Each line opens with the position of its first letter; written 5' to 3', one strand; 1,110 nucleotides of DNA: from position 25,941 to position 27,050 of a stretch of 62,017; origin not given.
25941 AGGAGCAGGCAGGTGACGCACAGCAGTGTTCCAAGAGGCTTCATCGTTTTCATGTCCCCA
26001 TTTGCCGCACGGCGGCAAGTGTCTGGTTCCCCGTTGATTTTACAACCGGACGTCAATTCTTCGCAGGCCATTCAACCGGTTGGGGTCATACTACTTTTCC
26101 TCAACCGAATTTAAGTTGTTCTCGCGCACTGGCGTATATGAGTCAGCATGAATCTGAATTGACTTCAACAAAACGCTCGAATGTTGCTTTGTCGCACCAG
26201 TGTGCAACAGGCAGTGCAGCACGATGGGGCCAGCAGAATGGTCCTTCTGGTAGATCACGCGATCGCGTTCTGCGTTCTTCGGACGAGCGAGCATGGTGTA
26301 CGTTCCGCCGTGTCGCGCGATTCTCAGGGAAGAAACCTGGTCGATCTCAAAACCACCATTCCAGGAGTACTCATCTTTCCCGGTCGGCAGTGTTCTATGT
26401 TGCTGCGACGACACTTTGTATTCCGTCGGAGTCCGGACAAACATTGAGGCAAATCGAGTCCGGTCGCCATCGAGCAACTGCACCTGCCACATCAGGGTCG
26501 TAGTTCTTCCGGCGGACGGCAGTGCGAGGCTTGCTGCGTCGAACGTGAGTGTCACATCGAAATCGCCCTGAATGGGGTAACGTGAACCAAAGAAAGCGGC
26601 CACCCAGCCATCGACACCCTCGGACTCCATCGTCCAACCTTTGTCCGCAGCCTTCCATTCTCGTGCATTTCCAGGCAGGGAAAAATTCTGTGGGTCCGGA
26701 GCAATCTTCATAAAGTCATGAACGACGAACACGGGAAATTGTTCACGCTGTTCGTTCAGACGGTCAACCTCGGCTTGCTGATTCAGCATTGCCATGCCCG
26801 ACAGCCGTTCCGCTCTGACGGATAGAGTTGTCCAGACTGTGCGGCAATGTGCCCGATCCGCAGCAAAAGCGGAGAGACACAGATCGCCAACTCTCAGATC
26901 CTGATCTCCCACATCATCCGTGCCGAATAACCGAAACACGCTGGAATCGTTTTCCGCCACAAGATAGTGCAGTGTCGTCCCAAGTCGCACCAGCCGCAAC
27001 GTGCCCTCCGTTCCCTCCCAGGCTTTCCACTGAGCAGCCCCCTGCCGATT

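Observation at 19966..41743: Seven tandem, co-oriented paralogues of one large secreted protein family occupy 21.8 kb (about a third of the window)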

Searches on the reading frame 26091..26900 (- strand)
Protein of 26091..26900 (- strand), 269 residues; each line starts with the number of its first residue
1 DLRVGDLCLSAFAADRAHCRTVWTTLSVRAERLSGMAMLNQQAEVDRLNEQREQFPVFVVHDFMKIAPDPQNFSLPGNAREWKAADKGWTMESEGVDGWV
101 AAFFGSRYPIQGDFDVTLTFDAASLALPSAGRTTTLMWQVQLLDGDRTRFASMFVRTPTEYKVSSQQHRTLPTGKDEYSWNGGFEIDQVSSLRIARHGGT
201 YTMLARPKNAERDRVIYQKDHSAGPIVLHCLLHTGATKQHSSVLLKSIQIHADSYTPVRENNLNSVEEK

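Call 76: search_protein_families(library=pfam, proteins=[window:26091-26900:-], max_evalue=1)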
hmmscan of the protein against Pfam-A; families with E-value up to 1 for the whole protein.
window:26091-26900:- (269 aa): 1 family
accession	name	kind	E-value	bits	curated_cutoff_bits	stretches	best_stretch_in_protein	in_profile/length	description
PF07622.18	DUF1583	-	1.3e-11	44.7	22.9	2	3-51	208-256/256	Protein of unknown function (DUF1583) C domain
